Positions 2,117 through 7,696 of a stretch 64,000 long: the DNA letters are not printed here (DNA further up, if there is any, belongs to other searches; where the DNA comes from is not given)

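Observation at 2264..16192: Paralogous beta-propeller pair (one giant and S-layer-anchored, one cytoplasmic) in a sugar-uptake locus that has no recognisable glycoside hydrolase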

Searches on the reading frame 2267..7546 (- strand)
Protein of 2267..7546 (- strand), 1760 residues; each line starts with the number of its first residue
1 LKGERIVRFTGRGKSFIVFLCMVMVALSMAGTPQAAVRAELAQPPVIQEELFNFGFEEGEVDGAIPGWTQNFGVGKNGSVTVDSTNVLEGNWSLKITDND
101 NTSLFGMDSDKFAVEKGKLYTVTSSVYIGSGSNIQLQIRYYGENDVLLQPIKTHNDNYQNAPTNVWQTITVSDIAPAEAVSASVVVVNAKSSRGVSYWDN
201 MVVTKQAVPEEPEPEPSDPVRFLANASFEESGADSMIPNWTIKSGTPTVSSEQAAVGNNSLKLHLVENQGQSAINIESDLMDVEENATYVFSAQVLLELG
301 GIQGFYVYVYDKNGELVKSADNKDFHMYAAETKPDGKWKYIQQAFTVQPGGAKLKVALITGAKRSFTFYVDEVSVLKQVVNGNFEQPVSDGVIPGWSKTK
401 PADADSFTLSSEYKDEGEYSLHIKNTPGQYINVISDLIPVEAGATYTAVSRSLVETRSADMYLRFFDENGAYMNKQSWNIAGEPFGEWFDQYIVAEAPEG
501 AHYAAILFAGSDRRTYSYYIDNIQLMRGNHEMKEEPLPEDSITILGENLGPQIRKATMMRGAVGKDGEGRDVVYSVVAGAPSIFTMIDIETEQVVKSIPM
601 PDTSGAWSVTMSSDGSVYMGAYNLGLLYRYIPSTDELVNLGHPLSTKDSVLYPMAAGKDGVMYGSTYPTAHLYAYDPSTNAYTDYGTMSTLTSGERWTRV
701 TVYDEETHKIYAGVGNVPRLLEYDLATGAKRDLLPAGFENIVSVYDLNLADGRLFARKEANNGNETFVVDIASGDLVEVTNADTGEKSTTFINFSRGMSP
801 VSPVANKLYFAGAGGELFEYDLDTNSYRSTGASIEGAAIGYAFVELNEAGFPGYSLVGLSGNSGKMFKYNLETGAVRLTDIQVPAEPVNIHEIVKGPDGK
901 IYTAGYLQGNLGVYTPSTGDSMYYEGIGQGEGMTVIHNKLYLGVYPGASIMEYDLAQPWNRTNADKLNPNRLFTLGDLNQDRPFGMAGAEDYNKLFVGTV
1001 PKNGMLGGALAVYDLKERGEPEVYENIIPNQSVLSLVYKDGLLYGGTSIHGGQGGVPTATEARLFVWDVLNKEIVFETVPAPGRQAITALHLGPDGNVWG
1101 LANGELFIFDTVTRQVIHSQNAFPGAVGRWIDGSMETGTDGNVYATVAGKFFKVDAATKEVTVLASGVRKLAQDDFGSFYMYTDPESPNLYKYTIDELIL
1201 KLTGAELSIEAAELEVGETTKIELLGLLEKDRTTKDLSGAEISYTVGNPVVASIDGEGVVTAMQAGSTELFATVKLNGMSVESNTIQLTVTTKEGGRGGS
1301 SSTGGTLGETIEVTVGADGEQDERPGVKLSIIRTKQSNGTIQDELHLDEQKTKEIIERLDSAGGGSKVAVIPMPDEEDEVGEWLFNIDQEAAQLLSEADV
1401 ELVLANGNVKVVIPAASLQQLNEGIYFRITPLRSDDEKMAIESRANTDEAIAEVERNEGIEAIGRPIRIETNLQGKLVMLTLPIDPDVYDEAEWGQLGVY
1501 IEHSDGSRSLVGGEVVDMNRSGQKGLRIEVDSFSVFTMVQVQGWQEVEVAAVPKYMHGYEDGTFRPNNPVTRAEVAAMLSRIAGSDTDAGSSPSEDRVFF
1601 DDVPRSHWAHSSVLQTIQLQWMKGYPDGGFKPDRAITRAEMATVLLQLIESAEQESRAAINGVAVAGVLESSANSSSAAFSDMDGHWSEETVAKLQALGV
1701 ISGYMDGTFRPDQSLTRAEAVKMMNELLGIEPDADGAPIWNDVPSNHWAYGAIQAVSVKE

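Call 6: search_protein_families(library=pfam, proteins=[window:2267-7546:-], max_evalue=0.1)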
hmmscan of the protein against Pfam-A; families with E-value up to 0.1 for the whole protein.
window:2267-7546:- (1760 aa): 5 families
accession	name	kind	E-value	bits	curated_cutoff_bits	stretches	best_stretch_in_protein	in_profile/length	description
PF00395.25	SLH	-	2.3e-37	127.1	20.8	3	1680-1720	2-43/44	S-layer homology domain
PF02018.23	CBM_4_9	-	5.7e-18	66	25.9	3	51-189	4-131/136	Carbohydrate binding domain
PF14517.12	Tachylectin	-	0.00031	21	29.8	1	609-720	86-200/230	Tachylectin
PF02368.24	Big_2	-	0.0096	16.3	22.8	1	1210-1276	10-70/79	Bacterial Ig-like domain (group 2)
PF05270.19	AbfB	-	0.042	14.4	22.8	0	396-432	28-64/137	Alpha-L-arabinofuranosidase B (ABFB) domain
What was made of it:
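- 5957..7414 (-): Three CBM_4_9-type modules (giant aa about 45-530). Pfam CBM_4_9, E 5.7e-18, 3 stretches (call 6).
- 3719..3919 (-): Big_2-like Ig domain (aa 1210-1276), sub-threshold. Pfam Big_2, E 0.0096, 16.3 bits, below the cut-off of 22.8 (call 6).
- On SLH-anchored surface protein: Pfam SLH, 3 stretches, E 2.3e-37 (call 6).
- Checked: The giant protein has three CBM_4_9 stretches (E 5.7e-18) and three SLH stretches (E 2.3e-37) (call 6). It has a weak, sub-threshold Big_2 match at aa 1210-1276 (16.3 bits against a cut-off of 22.8) (call 6).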

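Call 8: search_protein_families(library=ncbifam, proteins=[window:2267-7546:-], max_evalue=0.01)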
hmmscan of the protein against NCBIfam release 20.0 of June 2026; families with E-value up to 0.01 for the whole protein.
window:2267-7546:- (1760 aa): 4 families
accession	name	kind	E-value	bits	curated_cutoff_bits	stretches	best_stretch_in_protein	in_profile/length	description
NF033190.2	inl_like_NEAT_1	exception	8e-18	64.1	1275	2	1678-1756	641-719/754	NEAT domain-containing leucine-rich repeat protein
NF052434.1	Mep72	equivalog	6.1e-11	41.6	645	1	116-373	332-573/573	biofilm-associated metzincin protease Mep72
NF033675.1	NTTRR-F1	subfamily_domain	3.9e-09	36.8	70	1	47-190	2-138/155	NTTRR-F1 domain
NF033921.0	por_somb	subfamily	4.1e-07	29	100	0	1601-1646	8-54/485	iron uptake porin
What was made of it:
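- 5957..7414 (-): NCBIfam NTTRR-F1 and Mep72 C-terminal similarity (call 8).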

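Call 10: search_solved_structures(query=window:2267-7546:-, max_evalue=1)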
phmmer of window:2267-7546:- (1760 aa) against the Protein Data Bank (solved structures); distinct sequences matched with E-value up to 1: 6.
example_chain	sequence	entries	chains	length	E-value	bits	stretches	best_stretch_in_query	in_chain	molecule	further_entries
6bt4_A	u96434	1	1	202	2.5e-08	35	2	1600-1748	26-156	S-layer protein sap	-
3pyw_A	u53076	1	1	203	3.2e-08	34.7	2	1681-1749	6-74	S-layer protein sap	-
8bz2_A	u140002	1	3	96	9.4e-06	26.5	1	1600-1664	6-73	S-layer homology domain-containing protein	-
9g93_A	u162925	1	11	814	1.6e-05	25.7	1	1661-1751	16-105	S-layer protein sap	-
8bys_A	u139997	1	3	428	9.9e-05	23.1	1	1600-1663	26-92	S-layer homology domain-containing protein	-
8bym_A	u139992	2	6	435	0.00013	22.7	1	1600-1663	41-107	S-layer homology domain-containing protein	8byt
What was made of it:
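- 2279..2749 (-): Three S-layer homology (SLH) domains (aa about 1600-1756), the cell-wall anchor. PDB Sap SLH, E 2.5e-8 (call 10).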
